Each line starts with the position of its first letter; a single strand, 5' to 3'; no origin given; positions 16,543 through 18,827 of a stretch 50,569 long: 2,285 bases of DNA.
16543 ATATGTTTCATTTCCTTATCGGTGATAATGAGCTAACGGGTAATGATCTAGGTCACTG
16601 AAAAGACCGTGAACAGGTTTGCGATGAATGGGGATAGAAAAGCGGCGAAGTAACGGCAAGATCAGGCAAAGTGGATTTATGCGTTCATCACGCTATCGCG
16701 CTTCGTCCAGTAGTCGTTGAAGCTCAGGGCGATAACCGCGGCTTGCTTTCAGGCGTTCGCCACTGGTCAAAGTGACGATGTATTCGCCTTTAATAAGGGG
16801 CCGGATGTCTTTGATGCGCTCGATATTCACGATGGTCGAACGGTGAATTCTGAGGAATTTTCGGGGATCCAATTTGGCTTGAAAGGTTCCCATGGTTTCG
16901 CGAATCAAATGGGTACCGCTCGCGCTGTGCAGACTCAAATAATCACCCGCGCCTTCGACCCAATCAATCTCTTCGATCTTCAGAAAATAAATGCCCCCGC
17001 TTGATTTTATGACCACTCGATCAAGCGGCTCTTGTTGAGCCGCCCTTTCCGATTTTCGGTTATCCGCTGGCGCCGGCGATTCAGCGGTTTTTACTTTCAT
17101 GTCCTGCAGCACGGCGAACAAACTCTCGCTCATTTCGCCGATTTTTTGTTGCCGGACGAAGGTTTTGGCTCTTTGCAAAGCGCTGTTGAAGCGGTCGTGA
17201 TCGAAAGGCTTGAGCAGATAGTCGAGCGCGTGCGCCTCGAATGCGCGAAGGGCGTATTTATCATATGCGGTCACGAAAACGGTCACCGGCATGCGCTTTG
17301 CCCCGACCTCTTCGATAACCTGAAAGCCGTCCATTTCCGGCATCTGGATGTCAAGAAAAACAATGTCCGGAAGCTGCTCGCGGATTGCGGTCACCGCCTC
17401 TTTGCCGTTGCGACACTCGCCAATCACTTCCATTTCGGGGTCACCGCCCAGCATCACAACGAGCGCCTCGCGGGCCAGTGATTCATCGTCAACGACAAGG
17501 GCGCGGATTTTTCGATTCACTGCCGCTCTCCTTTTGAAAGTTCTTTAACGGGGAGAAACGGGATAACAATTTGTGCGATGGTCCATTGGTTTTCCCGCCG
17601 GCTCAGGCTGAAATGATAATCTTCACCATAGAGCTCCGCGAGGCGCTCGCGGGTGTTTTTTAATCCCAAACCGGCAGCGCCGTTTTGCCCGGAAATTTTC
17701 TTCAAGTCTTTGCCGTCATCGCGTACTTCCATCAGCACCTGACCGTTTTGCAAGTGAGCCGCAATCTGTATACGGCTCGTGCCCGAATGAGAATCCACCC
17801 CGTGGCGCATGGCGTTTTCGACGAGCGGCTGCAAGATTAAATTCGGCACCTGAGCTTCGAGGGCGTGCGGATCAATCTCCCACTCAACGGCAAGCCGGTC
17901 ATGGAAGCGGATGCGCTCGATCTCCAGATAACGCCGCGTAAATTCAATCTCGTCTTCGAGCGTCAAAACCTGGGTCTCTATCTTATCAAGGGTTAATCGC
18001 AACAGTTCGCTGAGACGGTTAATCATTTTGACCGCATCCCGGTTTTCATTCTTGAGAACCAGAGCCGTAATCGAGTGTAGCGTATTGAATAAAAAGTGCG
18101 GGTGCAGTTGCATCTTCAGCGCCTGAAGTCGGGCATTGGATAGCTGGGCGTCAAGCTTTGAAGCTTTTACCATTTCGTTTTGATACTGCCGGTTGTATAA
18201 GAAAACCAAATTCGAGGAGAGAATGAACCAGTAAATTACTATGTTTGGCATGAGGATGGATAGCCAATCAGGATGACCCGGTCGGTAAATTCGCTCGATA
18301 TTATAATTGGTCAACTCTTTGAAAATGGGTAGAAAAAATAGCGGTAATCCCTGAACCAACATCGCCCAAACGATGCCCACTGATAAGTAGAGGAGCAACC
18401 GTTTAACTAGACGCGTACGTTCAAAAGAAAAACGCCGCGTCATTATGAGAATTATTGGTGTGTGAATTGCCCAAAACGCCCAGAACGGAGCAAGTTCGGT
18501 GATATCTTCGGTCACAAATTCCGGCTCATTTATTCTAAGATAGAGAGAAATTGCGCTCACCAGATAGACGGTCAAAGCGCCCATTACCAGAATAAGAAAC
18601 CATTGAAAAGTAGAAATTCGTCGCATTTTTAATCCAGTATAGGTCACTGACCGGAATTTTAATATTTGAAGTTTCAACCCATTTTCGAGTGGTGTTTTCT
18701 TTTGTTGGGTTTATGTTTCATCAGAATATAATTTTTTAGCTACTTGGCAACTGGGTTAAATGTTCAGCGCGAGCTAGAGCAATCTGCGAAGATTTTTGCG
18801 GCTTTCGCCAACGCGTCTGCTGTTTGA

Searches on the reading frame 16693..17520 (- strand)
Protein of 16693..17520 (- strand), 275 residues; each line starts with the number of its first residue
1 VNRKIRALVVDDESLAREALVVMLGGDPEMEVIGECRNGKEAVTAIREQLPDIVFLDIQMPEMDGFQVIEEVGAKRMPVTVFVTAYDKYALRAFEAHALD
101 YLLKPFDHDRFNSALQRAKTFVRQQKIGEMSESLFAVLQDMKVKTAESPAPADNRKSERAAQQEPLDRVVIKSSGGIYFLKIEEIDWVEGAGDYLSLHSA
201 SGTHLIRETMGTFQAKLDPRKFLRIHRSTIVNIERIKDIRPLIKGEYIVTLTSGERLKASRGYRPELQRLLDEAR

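Call 11: search_protein_families(library=pfam, proteins=[window:16693-17520:-], max_evalue=0.0001)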
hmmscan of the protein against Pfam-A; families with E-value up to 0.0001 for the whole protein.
window:16693-17520:- (275 aa): 2 families
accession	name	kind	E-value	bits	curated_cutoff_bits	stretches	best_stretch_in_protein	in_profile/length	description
PF00072.30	Response_reg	-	4.7e-24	85.1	30.2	1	8-115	2-110/111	Response regulator receiver domain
PF04397.21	LytTR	-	1.1e-23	83.7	22.6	1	176-271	2-97/98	LytTr DNA-binding domain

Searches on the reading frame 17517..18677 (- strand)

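Call 11: search_protein_families(library=pfam, proteins=[window:17517-18677:-], max_evalue=0.0001)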
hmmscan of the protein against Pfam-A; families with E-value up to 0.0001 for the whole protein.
window:17517-18677:- (386 aa): 2 families
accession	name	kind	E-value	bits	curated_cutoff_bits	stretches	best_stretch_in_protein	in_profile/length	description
PF06580.19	His_kinase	-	2.5e-26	92.2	25.2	1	182-262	1-81/81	Histidine kinase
PF02518.31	HATPase_c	-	1.2e-07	32.6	26.4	1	280-374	8-109/111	Histidine kinase-, DNA gyrase B-, and HSP90-like ATPase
